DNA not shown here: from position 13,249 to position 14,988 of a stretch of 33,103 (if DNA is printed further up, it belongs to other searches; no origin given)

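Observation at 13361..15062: Self-contained radical SAM/SPASM + unlisted 44-aa Cys-peptide operon: candidate novel RiPP in a CPR-like genome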

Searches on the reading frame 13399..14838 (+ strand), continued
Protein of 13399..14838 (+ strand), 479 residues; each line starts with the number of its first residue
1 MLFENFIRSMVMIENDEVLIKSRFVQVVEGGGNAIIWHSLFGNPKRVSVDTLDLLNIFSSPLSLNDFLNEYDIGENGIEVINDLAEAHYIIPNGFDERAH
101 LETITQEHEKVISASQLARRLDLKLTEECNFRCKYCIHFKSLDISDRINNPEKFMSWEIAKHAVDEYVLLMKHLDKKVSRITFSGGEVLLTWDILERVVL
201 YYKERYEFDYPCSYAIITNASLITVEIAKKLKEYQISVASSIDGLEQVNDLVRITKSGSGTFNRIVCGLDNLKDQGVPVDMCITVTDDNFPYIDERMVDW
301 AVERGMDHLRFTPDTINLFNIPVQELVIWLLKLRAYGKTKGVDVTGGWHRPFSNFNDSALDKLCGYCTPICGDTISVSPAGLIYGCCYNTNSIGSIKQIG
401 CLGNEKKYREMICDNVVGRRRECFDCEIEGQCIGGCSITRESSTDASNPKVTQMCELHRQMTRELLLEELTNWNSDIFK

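Call 47: search_protein_families(library=ncbifam, proteins=[L087:2750-3235:+], max_evalue=1)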
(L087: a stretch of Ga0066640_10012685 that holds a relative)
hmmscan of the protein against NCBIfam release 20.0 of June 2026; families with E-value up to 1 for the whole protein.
L087:2750-3235:+ (161 aa): 25 families
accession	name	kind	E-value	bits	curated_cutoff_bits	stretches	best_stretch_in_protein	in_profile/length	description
TIGR01575.1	rimI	equivalog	6e-13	49.1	86.4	1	44-141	21-117/132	ribosomal protein S18-alanine N-acetyltransferase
NF033151.0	AAC_6p_A10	exception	9.7e-08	32.2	400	1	77-142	92-158/178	AAC(6')-I family aminoglycoside 6'-N-acetyltransferase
NF007025.1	PRK09491.1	equivalog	2.8e-07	30.6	173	1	89-141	72-124/145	ribosomal protein S18-alanine N-acetyltransferase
TIGR03585.1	PseH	equivalog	4.4e-07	30.1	93.1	1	35-141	31-138/156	UDP-4-amino-4,6-dideoxy-N-acetyl-beta-L-altrosamine N-acetyltransferase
NF011709.0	PRK15130.1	equivalog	7.7e-07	29.1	218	1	50-137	52-141/186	spermidine N1-acetyltransferase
NF000507.1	AAC_6p_Ie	exception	1e-06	28.9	450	1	79-142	95-159/201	aminoglycoside N-acetyltransferase AAC(6')-Ie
NF033693.0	AAC_6p_Ie_fam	exception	1.1e-06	29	340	1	79-142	95-159/179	AAC(6')-Ie family aminoglycoside N-acetyltransferase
NF000431.1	AAC_6p_Ian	exception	1.1e-06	28.3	400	1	80-142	94-157/190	aminoglycoside N-acetyltransferase AAC(6')-Ian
NF012165.0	AAC_6p_set_A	equivalog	1.8e-06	27.8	280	1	85-146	95-157/177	aminoglycoside 6'-N-acetyltransferase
TIGR04431.1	N6_acetyl_AAC6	equivalog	3.8e-06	26.6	260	1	4-146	8-164/184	AacA4 family aminoglycoside N(6')-acetyltransferase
NF000016.1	AAC_6p_Im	exception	6.7e-06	26.3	350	1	79-142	94-158/178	aminoglycoside N-acetyltransferase AAC(6')-Im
NF000360.1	sat4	exception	9.4e-06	25.8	380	1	62-144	79-163/180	streptothricin N-acetyltransferase Sat4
NF000048.1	AAC_6p_A40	exception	1.1e-05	25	400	1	86-146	103-164/184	aminoglycoside 6'-N-acetyltransferase AacA40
NF040503.1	resist_ArsN1a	equivalog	4.5e-05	23.3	170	1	66-141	59-138/159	arsinothricin resistance N-acetyltransferase ArsN1 family A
NF033074.0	AAC_6p_Ib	exception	6.5e-05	22.6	400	1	85-142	102-160/184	AAC(6')-Ib family aminoglycoside 6'-N-acetyltransferase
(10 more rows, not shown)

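Call 59: find_encoding_contigs(protein=P0076, flank=2500, max_places=1)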
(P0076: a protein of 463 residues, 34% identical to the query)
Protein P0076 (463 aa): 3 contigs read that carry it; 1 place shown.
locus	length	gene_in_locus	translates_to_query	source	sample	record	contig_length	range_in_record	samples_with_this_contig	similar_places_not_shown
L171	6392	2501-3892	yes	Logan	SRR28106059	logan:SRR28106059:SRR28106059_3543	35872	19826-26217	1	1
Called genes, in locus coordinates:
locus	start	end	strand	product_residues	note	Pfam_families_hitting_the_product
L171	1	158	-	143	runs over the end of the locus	-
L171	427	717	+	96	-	PF01371:Trp_repressor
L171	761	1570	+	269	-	PF00398:RrnaAD (weak), PF13489:Methyltransf_23 (weak), PF13847:Methyltransf_31 (weak), PF08241:Methyltransf_11, PF08242:Methyltransf_12, PF13649:Methyltransf_25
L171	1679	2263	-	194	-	PF13489:Methyltransf_23, PF03848:TehB, PF13847:Methyltransf_31, PF08241:Methyltransf_11, PF08242:Methyltransf_12, PF13649:Methyltransf_25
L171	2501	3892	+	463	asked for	PF04055:Radical_SAM, PF13353:Fer4_12 (weak)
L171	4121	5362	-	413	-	PF12832:MFS_1_like, PF07690:MFS_1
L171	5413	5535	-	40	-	-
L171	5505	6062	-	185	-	PF03848:TehB, PF13489:Methyltransf_23, PF13847:Methyltransf_31, PF08241:Methyltransf_11, PF08242:Methyltransf_12 (weak), PF13649:Methyltransf_25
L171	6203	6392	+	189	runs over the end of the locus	-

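Call 60: find_encoding_contigs(protein=P0079, flank=2500, max_places=1)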
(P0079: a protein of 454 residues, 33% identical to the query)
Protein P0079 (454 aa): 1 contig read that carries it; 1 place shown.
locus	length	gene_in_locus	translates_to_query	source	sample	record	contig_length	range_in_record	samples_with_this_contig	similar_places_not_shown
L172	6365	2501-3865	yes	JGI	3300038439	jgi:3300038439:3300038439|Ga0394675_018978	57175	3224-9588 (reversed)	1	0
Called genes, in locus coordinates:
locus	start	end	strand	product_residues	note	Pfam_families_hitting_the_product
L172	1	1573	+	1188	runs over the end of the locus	PF02450:LCAT, PF00561:Abhydrolase_1 (weak), PF07819:PGAP1 (weak)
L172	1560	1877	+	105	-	-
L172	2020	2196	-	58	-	-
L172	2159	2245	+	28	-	-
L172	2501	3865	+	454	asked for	PF04055:Radical_SAM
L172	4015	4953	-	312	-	PF00069:Pkinase (faint), PF01636:APH, PF03881:Fructosamin_kin (weak)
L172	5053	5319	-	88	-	-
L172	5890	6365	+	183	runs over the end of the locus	PF07638:Sigma70_ECF (weak), PF04542:Sigma70_r2, PF08281:Sigma70_r4_2, PF04545:Sigma70_r4 (weak)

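Call 61: find_encoding_contigs(protein=P0081, flank=2500, max_places=1)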
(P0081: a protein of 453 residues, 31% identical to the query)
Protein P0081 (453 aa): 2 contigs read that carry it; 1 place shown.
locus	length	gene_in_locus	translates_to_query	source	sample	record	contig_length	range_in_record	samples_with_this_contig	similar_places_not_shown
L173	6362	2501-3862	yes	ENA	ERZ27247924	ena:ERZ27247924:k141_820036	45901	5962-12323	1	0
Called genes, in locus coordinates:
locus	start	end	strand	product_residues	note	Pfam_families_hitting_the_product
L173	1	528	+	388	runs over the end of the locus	PF01555:N6_N4_Mtase, PF01170:UPF0020 (faint)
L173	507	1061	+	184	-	PF02224:Cytidylate_kin (faint), PF13189:Cytidylate_kin2 (weak)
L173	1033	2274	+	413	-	PF01170:UPF0020 (faint), PF01555:N6_N4_Mtase (weak), PF03602:Cons_hypoth95 (faint), PF13847:Methyltransf_31 (faint)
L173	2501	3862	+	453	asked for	PF04055:Radical_SAM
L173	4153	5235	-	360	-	PF01555:N6_N4_Mtase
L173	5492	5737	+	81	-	-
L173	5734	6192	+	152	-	-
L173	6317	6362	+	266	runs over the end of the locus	PF02548:Pantoate_transf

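Call 63: search_protein_representatives(alignment_id=A1)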
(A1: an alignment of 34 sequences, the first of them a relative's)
Query: 34 sequences, 466 profile positions. Proteins with E-value up to 0.001 (for the whole library): 46209; up to 1e-10: 22592; up to 1e-30: 1324. The best 150 are listed.
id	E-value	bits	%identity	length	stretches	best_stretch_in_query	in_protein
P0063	2.1e-204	695.6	-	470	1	6-465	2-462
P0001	1.6e-192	656.3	-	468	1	3-464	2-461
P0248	1.2e-178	610.7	-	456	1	2-462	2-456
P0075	1.2e-172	590.8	-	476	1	3-463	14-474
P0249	1.2e-166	571.0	-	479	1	8-464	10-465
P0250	2.6e-164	563.4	-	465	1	6-464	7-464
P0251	3.0e-164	563.1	-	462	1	5-463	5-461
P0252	5.3e-161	552.4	-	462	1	7-464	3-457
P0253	7.9e-159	545.3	-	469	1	4-460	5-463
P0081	4.2e-155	533.0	-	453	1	6-464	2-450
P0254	5.0e-147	506.4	-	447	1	8-460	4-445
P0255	4.6e-146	503.2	-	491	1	5-461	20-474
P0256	8.0e-145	499.1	-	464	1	5-462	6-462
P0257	9.4e-144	495.6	-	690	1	25-464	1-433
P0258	2.0e-141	487.9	-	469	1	6-464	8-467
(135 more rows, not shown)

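Call 76: search_solved_structures(query=A1, max_evalue=1e-15, show_alignments=4)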
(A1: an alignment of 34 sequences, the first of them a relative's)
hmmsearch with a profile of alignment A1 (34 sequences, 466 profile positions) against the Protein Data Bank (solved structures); distinct sequences matched with E-value up to 1e-15: 5.
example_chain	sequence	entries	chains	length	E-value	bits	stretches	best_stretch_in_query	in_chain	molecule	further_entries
8vpo_A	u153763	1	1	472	2.4e-74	253.5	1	7-459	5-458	Radical SAM core domain-containing protein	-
5wgg_A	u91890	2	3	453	7e-38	133.3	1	90-452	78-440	Radical SAM domain protein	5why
4k37_A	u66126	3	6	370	2.4e-23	85.4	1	116-285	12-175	Anaerobic sulfatase-maturating enzyme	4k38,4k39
4k36_A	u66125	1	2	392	2.9e-23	85.1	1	116-285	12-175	Anaerobic sulfatase-maturating enzyme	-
9gm3_A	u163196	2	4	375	1.6e-21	79.3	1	114-267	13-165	ChlB radical SAM domain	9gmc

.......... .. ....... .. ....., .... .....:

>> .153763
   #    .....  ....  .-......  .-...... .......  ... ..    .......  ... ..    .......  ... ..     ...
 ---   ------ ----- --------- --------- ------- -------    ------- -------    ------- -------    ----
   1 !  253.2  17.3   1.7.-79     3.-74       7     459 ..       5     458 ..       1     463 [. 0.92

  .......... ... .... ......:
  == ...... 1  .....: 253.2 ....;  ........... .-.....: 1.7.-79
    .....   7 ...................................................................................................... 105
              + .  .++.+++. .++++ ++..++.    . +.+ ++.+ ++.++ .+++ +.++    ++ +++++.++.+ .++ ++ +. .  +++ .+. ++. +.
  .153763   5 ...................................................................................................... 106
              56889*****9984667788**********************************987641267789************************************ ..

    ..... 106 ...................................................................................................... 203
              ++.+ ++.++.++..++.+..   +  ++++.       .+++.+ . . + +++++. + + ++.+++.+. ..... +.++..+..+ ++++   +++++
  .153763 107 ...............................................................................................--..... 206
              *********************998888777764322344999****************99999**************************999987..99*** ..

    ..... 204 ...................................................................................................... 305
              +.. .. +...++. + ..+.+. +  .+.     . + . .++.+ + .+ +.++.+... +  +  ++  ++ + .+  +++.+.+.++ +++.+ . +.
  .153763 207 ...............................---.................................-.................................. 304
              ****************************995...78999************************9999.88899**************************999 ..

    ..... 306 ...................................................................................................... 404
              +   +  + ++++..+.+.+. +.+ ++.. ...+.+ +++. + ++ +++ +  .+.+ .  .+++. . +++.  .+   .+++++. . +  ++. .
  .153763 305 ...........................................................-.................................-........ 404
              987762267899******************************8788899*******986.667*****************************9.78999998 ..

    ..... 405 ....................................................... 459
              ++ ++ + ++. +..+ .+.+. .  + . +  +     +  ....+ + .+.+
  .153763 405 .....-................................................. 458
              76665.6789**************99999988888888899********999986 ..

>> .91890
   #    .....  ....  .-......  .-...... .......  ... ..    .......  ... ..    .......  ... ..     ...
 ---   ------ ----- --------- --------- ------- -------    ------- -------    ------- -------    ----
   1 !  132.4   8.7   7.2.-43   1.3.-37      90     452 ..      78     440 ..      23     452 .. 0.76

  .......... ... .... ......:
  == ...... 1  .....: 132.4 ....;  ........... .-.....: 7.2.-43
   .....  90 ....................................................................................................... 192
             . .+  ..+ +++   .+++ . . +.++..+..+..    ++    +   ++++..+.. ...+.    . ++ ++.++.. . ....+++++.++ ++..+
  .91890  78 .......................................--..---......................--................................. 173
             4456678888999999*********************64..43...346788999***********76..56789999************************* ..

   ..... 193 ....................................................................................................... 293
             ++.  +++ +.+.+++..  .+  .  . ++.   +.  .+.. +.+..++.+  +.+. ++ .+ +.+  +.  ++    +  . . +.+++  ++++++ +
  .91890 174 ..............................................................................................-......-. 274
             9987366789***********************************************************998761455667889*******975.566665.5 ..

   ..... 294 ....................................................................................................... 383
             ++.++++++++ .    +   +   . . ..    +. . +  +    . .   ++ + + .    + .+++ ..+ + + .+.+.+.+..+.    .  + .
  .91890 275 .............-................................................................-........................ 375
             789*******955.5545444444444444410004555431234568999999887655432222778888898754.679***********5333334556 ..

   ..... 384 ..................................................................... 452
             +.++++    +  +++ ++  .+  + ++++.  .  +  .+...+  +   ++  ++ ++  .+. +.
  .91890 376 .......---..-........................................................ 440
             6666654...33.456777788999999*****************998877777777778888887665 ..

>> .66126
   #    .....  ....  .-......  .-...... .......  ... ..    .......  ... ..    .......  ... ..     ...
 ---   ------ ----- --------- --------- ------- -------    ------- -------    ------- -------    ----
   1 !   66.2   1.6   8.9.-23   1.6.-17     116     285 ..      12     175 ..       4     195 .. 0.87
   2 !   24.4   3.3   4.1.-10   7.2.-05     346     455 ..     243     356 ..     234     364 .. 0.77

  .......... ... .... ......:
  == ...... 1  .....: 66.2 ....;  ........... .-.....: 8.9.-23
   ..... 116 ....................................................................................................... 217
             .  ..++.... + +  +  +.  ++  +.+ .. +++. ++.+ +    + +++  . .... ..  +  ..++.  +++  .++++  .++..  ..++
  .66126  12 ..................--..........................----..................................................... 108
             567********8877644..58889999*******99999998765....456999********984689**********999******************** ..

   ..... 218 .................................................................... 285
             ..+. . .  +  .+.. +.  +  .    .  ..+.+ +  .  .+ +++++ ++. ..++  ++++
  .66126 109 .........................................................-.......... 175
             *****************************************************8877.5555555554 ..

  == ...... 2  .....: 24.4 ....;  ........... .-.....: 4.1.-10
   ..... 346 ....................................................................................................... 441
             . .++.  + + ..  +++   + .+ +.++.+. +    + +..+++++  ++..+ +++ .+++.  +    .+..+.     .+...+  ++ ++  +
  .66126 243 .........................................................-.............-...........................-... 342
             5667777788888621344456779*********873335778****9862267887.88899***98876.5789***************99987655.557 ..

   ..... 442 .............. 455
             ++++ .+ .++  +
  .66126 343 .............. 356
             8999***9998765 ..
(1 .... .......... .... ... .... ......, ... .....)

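Call 82: find_related_loci(query=A1, collection=viral_contigs, flank=3000)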
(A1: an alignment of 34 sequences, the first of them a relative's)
Query A1 (468 aa) in viral_contigs; peptide patterns used: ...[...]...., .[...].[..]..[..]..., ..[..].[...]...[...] (x = any residue, [..] = any of these).
600 stretches matched a pattern (row limit reached: there are more); 47 encode a relative of the query (tblastn E <= 1e-3); 47 distinct loci.
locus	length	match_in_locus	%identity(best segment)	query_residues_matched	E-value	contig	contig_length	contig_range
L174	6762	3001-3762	28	115-375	2e-23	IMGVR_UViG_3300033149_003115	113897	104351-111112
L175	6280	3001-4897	27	103-461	2e-21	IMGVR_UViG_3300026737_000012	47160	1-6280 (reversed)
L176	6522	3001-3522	30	114-287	3e-14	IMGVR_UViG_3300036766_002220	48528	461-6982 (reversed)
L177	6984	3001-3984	24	108-432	4e-13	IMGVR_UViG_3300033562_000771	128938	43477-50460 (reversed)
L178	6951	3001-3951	25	115-438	7e-12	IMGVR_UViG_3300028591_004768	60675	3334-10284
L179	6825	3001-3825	24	112-404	7e-12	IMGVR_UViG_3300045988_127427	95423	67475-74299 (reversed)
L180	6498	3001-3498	31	110-284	6e-11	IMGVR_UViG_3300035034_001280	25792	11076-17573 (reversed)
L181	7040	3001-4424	30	110-236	1e-9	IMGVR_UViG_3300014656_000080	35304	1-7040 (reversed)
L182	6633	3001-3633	27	110-311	2e-9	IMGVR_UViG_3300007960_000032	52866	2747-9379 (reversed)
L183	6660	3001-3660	24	220-429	1e-8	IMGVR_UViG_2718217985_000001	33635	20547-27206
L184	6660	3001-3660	24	220-429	1e-8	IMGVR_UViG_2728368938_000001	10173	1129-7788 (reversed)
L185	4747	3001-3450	31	102-263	1e-8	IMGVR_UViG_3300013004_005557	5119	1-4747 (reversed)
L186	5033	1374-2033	24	220-429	1e-8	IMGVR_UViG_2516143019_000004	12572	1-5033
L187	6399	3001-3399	25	99-263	2e-8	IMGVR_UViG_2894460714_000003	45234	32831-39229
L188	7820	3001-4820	23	101-430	3e-8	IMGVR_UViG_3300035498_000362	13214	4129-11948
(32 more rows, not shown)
